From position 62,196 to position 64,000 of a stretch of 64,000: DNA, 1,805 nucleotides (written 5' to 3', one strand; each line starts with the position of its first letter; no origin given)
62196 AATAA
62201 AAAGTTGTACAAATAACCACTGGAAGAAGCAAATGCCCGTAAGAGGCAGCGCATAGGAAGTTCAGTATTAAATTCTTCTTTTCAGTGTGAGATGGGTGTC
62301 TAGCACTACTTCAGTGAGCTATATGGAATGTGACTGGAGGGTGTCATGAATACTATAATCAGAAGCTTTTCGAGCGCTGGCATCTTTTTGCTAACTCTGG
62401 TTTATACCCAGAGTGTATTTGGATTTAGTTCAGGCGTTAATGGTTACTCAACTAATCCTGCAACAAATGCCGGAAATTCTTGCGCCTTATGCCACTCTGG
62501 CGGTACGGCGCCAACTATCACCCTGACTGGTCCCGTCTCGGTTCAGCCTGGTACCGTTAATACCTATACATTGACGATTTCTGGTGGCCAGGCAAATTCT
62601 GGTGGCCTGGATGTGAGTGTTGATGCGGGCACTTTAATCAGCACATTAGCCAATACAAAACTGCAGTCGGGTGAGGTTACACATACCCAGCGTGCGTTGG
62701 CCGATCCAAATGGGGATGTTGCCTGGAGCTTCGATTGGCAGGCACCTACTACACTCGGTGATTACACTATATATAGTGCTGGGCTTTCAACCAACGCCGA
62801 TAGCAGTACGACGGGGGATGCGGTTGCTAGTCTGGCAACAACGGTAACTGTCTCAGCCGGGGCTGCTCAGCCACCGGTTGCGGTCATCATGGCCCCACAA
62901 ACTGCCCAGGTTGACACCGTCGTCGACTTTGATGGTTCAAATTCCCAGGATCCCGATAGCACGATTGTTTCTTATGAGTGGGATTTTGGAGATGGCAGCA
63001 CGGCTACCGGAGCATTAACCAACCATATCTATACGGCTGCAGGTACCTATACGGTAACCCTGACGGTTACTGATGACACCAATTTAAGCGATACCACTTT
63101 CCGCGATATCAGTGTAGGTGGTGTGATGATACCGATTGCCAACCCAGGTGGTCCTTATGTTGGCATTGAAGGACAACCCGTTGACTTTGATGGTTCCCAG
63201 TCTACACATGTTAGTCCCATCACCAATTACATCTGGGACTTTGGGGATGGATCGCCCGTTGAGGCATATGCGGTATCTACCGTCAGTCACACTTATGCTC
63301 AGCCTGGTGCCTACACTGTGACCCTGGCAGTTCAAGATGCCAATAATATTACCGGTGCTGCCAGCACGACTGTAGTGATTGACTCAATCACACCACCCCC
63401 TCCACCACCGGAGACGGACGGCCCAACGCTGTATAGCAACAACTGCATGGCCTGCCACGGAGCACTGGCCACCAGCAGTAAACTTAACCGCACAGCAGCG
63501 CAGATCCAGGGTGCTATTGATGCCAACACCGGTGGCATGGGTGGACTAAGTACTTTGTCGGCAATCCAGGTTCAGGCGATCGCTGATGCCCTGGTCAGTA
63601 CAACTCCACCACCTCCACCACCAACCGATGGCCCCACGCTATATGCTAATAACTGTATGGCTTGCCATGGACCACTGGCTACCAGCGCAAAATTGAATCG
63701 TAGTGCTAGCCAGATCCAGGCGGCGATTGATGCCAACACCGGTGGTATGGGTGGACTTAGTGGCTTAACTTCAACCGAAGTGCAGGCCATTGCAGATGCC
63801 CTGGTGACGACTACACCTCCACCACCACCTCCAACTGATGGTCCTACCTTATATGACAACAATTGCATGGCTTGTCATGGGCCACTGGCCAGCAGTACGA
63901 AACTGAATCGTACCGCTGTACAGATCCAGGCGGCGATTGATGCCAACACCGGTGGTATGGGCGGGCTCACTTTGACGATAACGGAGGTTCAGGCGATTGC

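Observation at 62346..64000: Secreted PKD-domain protein carrying a tandem array of minimal c-type heme (CxxCH) domains on poly-proline linkers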

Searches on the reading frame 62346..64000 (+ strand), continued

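Call 13: find_encoding_contigs(protein=P0003, flank=10000, max_places=2)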
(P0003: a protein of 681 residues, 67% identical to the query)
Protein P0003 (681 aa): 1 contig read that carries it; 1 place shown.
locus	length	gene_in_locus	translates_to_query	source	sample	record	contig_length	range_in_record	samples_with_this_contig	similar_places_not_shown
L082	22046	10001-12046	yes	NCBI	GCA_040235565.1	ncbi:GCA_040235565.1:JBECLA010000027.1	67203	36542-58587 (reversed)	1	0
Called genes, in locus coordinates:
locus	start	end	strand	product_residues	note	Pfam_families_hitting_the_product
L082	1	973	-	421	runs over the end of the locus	PF22113:Mtrc-MtrF_II-IV_dom (faint)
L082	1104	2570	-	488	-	-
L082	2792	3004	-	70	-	-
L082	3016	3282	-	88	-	-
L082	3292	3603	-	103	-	-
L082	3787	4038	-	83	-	PF01206:TusA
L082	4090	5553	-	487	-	PF04143:Sulf_transp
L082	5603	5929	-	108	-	PF01206:TusA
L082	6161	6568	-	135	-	-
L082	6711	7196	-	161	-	PF13474:SnoaL_3, PF12680:SnoaL_2 (weak), PF14534:DUF4440 (weak)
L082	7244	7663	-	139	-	PF25213:HVO_A0261_N (faint), PF01978:TrmB (weak), PF21863:HTH_67 (weak), PF01047:MarR, PF12802:MarR_2, PF13412:HTH_24, PF13730:HTH_36 (faint)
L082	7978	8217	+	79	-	-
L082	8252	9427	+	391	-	PF00266:Aminotran_5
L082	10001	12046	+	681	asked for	PF00034:Cytochrom_C (faint), PF14522:Cytochrome_C7 (faint), PF00801:PKD, PF18911:PKD_4, PF22352:K319L-like_PKD (weak), PF00801:PKD, PF18911:PKD_4, PF13442:Cytochrome_CBB3 (weak), +2 more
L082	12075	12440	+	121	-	-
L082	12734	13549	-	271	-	PF01925:TauE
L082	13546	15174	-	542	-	PF01019:G_glu_transpept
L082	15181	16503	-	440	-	PF06808:DctM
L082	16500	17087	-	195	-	PF04290:DctQ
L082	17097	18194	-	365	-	PF03480:DctP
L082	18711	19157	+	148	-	PF01978:TrmB (weak), PF13404:HTH_AsnC-type, PF13412:HTH_24, PF01037:AsnC_trans_reg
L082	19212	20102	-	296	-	PF08534:Redoxin, PF00578:AhpC-TSA, PF13905:Thioredoxin_8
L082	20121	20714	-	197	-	PF01292:Ni_hydr_CYTB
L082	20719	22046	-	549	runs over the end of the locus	PF14522:Cytochrome_C7 (faint), PF11783:Cytochrome_cB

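Call 14: find_encoding_contigs(protein=P0011, flank=10000, max_places=2)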
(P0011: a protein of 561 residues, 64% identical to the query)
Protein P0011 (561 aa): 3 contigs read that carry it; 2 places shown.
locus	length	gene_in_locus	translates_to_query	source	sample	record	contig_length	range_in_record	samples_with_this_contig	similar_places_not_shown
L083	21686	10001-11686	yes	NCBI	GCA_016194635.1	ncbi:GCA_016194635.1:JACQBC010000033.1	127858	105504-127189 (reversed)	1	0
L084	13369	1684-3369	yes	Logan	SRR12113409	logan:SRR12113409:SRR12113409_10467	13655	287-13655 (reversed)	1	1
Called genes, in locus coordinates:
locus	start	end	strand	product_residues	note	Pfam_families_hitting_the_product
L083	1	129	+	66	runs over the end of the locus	-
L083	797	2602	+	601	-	PF07862:Nif11 (weak)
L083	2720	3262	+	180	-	PF10027:DUF2269 (weak)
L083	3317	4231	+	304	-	PF04542:Sigma70_r2, PF08281:Sigma70_r4_2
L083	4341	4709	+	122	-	PF03795:YCII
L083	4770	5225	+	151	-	-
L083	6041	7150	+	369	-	PF00724:Oxidored_FMN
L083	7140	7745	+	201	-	PF00440:TetR_N, PF21993:TetR_C_13_2 (weak)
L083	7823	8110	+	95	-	-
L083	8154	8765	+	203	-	PF03352:Adenine_glyco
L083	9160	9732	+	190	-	-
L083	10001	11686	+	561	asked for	PF14522:Cytochrome_C7 (faint), PF00034:Cytochrom_C (faint), PF18911:PKD_4, PF00801:PKD, PF22352:K319L-like_PKD (weak), PF18911:PKD_4, PF00801:PKD, PF13442:Cytochrome_CBB3 (weak)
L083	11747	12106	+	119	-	-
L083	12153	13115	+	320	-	PF22113:Mtrc-MtrF_II-IV_dom (faint), PF22678:Cytochrom_c_NrfB-like, PF14537:Cytochrom_c3_2 (weak), PF09699:Paired_CXXCH_1, PF14522:Cytochrome_C7 (weak), PF09699:Paired_CXXCH_1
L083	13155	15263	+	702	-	PF11854:MtrB_PioB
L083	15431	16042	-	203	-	PF00034:Cytochrom_C (weak), PF13442:Cytochrome_CBB3 (faint)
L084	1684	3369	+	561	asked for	PF14522:Cytochrome_C7 (faint), PF00034:Cytochrom_C (faint), PF18911:PKD_4, PF00801:PKD, PF22352:K319L-like_PKD (weak), PF18911:PKD_4, PF00801:PKD, PF13442:Cytochrome_CBB3 (weak)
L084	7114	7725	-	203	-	PF00034:Cytochrom_C (weak), PF13442:Cytochrome_CBB3 (faint)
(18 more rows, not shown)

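Call 16: find_encoding_contigs(protein=P0007, flank=10000, max_places=1)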
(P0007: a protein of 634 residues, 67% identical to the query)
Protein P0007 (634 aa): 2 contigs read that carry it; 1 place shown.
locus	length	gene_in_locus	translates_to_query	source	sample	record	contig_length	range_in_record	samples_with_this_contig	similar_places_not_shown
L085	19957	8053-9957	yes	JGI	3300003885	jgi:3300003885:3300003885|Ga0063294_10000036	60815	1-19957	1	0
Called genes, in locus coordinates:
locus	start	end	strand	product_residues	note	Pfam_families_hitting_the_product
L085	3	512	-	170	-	?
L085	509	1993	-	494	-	PF01593:Amino_oxidase, PF13450:NAD_binding_8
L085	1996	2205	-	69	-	-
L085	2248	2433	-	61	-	-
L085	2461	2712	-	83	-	PF01206:TusA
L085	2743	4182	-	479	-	PF04143:Sulf_transp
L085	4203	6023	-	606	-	PF13231:PMT_2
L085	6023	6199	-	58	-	-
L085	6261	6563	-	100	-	PF02635:DsrE (faint)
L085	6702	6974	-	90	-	-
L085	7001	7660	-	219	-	PF00196:GerE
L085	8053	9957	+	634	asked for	PF00034:Cytochrom_C (faint), PF14495:Cytochrom_C550 (faint), PF00801:PKD, PF18911:PKD_4, PF22352:K319L-like_PKD (weak), PF00801:PKD, PF18911:PKD_4, PF13442:Cytochrome_CBB3 (weak)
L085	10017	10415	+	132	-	-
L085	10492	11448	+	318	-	PF14522:Cytochrome_C7 (faint), PF22113:Mtrc-MtrF_II-IV_dom (faint), PF22678:Cytochrom_c_NrfB-like, PF14537:Cytochrom_c3_2 (weak), PF09699:Paired_CXXCH_1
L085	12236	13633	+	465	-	PF11854:MtrB_PioB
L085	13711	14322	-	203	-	PF13442:Cytochrome_CBB3, PF00034:Cytochrom_C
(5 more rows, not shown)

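Call 17: find_encoding_contigs(protein=P0014, flank=10000, max_places=1)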
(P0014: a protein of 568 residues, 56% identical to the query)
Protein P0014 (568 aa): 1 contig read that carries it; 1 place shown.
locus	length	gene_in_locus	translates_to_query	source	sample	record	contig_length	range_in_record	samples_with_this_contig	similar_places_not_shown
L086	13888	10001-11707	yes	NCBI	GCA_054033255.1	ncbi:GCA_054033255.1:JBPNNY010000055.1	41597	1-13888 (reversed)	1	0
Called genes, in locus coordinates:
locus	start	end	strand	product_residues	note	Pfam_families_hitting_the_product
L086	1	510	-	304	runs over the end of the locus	-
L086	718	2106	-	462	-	PF00361:Proton_antipo_M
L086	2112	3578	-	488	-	PF00361:Proton_antipo_M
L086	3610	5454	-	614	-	PF00662:Proton_antipo_N, PF00361:Proton_antipo_M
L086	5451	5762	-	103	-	PF00420:Oxidored_q2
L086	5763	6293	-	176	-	PF00499:Oxidored_q3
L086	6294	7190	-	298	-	PF00146:NADHdh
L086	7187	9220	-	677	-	PF19335:HMBD, PF22289:DmmA-like_C (faint), PF13878:zf-C2H2_3 (faint), PF25207:DUF7837 (faint), PF19335:HMBD, PF00346:Complex1_49kDa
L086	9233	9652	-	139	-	PF00507:Oxidored_q4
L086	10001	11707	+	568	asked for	PF00034:Cytochrom_C (faint), PF00801:PKD, PF18911:PKD_4, PF22352:K319L-like_PKD (weak), PF00801:PKD, PF18911:PKD_4, PF13442:Cytochrome_CBB3 (weak)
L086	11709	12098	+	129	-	-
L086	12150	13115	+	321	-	PF22678:Cytochrom_c_NrfB-like, PF14537:Cytochrom_c3_2 (weak), PF09699:Paired_CXXCH_1, PF14522:Cytochrome_C7 (weak), PF09699:Paired_CXXCH_1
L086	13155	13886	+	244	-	?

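Call 18: find_encoding_contigs(protein=P0018, flank=10000, max_places=1)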
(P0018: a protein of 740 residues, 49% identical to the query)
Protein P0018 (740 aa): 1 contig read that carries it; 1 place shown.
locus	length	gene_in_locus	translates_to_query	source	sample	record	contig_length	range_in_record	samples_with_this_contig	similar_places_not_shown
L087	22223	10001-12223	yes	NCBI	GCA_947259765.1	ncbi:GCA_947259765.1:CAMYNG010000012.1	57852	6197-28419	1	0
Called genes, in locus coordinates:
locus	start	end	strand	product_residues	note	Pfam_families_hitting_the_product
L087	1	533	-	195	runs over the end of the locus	-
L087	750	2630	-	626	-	PF00224:PK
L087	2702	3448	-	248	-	PF01656:CbiA, PF06564:CBP_BcsQ (weak), PF09140:MipZ (faint), PF10609:ParA, PF13614:AAA_31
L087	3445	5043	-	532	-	PF05235:CHAD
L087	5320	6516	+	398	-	PF05940:NnrS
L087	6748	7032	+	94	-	-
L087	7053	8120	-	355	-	PF13476:AAA_23 (weak), PF00005:ABC_tran, PF02463:SMC_N (faint), PF13304:AAA_21 (faint), PF03459:TOBE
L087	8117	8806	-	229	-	PF00528:BPD_transp_1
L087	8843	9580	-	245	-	PF13531:SBP_bac_11, PF01547:SBP_bac_1 (faint)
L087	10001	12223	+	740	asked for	PF00034:Cytochrom_C (faint), PF00801:PKD, PF18911:PKD_4, PF22352:K319L-like_PKD, PF00801:PKD, PF18911:PKD_4, PF13442:Cytochrome_CBB3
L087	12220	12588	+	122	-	-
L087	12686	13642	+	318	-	PF22113:Mtrc-MtrF_II-IV_dom (faint), PF14522:Cytochrome_C7 (faint), PF14537:Cytochrom_c3_2 (faint), PF22678:Cytochrom_c_NrfB-like, PF09699:Paired_CXXCH_1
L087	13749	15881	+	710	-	PF11854:MtrB_PioB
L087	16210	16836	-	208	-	PF00034:Cytochrom_C (faint), PF13442:Cytochrome_CBB3 (faint)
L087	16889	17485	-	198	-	PF03264:Cytochrom_NNT, PF14522:Cytochrome_C7 (faint)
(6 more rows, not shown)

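Call 60: find_encoding_contigs(protein=P0075, flank=10000, max_places=1)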
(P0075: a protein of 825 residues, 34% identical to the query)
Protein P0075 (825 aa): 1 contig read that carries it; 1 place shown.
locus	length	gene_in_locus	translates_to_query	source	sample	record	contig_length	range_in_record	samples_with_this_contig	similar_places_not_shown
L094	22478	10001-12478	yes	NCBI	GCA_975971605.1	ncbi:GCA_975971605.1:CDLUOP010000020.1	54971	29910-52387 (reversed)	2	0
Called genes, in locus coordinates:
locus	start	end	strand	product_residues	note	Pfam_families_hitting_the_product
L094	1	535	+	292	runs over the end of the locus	PF03096:Ndr (weak), PF12146:Hydrolase_4, PF00561:Abhydrolase_1, PF12697:Abhydrolase_6, PF06821:Ser_hydrolase (weak)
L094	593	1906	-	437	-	PF03150:CCP_MauG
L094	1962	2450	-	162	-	PF13115:YtkA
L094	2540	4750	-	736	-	PF00149:Metallophos (faint)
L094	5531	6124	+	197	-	PF00034:Cytochrom_C (faint), PF13442:Cytochrome_CBB3 (faint)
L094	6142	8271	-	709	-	PF11854:MtrB_PioB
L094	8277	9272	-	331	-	PF22113:Mtrc-MtrF_II-IV_dom (faint), PF14522:Cytochrome_C7 (faint), PF13435:Cytochrome_C554 (faint), PF22678:Cytochrom_c_NrfB-like, PF09699:Paired_CXXCH_1 (weak), PF14537:Cytochrom_c3_2 (weak), PF09699:Paired_CXXCH_1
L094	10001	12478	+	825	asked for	PF00034:Cytochrom_C (faint), PF00801:PKD, PF18911:PKD_4, PF13442:Cytochrome_CBB3 (weak)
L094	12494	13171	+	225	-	PF17803:Cadherin_4, PF17892:Cadherin_5, PF17963:Big_9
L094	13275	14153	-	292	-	-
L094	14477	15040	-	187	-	PF02482:Ribosomal_S30AE, PF00313:CSD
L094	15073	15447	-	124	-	-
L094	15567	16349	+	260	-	PF14451:Ub-Mut7C, PF01927:Mut7-C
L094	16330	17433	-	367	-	PF00015:MCPsignal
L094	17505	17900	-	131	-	PF00989:PAS, PF13426:PAS_9, PF08447:PAS_3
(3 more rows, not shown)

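Call 61: find_encoding_contigs(protein=P0058, flank=10000, max_places=1)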
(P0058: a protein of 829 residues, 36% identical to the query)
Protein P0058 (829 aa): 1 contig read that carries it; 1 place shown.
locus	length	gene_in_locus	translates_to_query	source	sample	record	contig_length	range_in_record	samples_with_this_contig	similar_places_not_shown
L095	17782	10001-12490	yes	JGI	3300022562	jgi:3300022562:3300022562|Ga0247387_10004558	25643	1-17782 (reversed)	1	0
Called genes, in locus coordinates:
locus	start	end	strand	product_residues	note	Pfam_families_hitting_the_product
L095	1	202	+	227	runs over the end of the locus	PF01126:Heme_oxygenase (weak), PF14518:Haem_oxygenas_2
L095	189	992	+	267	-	PF00106:adh_short, PF08659:KR, PF13561:adh_short_C2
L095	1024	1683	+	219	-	PF21033:RMD1-3 (faint), PF13181:TPR_8 (faint), PF13414:TPR_11 (faint), PF13428:TPR_14 (faint), PF00515:TPR_1 (faint), PF07719:TPR_2 (faint), PF14559:TPR_19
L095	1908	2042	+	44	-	-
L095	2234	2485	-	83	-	-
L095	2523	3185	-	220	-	PF02798:GST_N, PF13417:GST_N_3, PF22441:CLIC-like_N (weak), PF13409:GST_N_2, PF00043:GST_C, PF13410:GST_C_2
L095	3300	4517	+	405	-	PF09699:Paired_CXXCH_1 (faint), PF13435:Cytochrome_C554 (faint), PF14522:Cytochrome_C7 (faint), PF14537:Cytochrom_c3_2 (faint), PF13447:Multi-haem_cyto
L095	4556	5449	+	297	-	PF03096:Ndr (faint), PF12146:Hydrolase_4, PF00561:Abhydrolase_1, PF06821:Ser_hydrolase (weak), PF12697:Abhydrolase_6, PF10230:LIDHydrolase (weak)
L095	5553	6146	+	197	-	PF13442:Cytochrome_CBB3 (faint), PF00034:Cytochrom_C (faint)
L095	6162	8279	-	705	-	PF11854:MtrB_PioB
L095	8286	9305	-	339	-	PF22113:Mtrc-MtrF_II-IV_dom (faint), PF13435:Cytochrome_C554 (faint), PF14522:Cytochrome_C7 (faint), PF22678:Cytochrom_c_NrfB-like, PF14537:Cytochrom_c3_2 (weak), PF09699:Paired_CXXCH_1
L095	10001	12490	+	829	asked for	PF00034:Cytochrom_C (faint), PF13442:Cytochrome_CBB3 (faint), PF00801:PKD, PF18911:PKD_4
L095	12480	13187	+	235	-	PF17803:Cadherin_4, PF17892:Cadherin_5, PF17963:Big_9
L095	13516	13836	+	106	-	PF04358:DsrC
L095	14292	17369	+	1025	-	PF00989:PAS, PF08448:PAS_4, PF08447:PAS_3, PF08447:PAS_3, PF00989:PAS, PF08448:PAS_4, PF13426:PAS_9, PF00989:PAS, +9 more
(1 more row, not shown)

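Call 62: find_encoding_contigs(protein=P0053, flank=10000, max_places=1)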
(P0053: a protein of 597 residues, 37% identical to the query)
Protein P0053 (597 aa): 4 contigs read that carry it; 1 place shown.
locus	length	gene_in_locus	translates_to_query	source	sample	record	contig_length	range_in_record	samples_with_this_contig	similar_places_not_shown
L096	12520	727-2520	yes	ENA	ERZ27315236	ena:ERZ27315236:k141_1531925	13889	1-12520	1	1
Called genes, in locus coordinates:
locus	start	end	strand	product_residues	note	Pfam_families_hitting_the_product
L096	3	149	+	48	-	?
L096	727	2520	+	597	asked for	PF00801:PKD, PF18911:PKD_4, PF22352:K319L-like_PKD (weak), PF00801:PKD, PF18911:PKD_4, PF00801:PKD, PF18911:PKD_4, PF13442:Cytochrome_CBB3, +4 more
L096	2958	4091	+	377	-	-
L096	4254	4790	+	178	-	PF00196:GerE (weak)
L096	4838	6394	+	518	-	PF13372:Alginate_exp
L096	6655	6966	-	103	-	PF13146:TRL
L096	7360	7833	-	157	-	PF00583:Acetyltransf_1, PF13673:Acetyltransf_10, PF13508:Acetyltransf_7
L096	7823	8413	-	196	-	PF01965:DJ-1_PfpI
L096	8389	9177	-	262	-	PF04748:Polysacc_deac_2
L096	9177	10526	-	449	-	PF22694:CtpB_N-like, PF00595:PDZ, PF13180:PDZ_2, PF17820:PDZ_6, PF03572:Peptidase_S41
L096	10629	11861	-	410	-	PF01551:Peptidase_M23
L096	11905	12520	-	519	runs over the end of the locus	PF01676:Metalloenzyme, PF06415:iPGM_N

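Call 94: predict_structure(alignment_id=A3)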
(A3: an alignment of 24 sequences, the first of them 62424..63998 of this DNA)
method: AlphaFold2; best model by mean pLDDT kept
length: 525 residues; sequences in the alignment: 24
mean_pLDDT: 82.8   pTM: 0.41
mean pLDDT of the five models: 82.8, 82.4, 81.7, 80.2, 79.9
residues with pLDDT >= 90: 157; 70-90: 311; 50-70: 35; < 50: 22
segments of 3 or more residues with pLDDT < 50: 1-6, 325-329, 394-398, 463-468
pLDDT, mean of each block of 10 residues (from residue 1): 48 68 79 91 90 74 84 78 78 80 90 91 78 87 89 89 91 90 96 96 93 94 91 82 90 93 90 93 93 92 89 91 52 82 80 82 82 83 87 53 82 75 80 81 78 86 50 83 82 86 84 78 88
secondary structure, 60 per line:
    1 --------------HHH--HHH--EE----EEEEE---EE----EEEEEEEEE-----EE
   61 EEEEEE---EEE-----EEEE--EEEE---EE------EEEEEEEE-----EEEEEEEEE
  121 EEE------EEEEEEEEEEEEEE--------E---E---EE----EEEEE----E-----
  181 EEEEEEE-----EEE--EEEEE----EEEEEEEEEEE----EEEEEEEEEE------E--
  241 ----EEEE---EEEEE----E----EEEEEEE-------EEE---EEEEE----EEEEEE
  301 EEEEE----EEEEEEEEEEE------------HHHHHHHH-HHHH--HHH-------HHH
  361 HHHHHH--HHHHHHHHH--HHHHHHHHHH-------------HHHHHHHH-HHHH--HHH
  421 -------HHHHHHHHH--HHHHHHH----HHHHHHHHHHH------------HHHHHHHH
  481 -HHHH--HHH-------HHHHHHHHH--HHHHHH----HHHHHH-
elements in order: E31-35 E45-53 E59-66 E70-72 E78-81 E84-87 E99-106 E112-123 E130-143 E166-170 E181-187 E193-195 E198-202 E207-217 E222-231 E245-248 E252-256 E266-272 E280-282 E286-290 E295-305 E310-320 H333-340 H342-345 H358-366 H369-377 H380-389 H403-410 H412-415 H428-436 H439-445 H450-460 H473-480 H482-485 H498-506 H509-514 H519-524
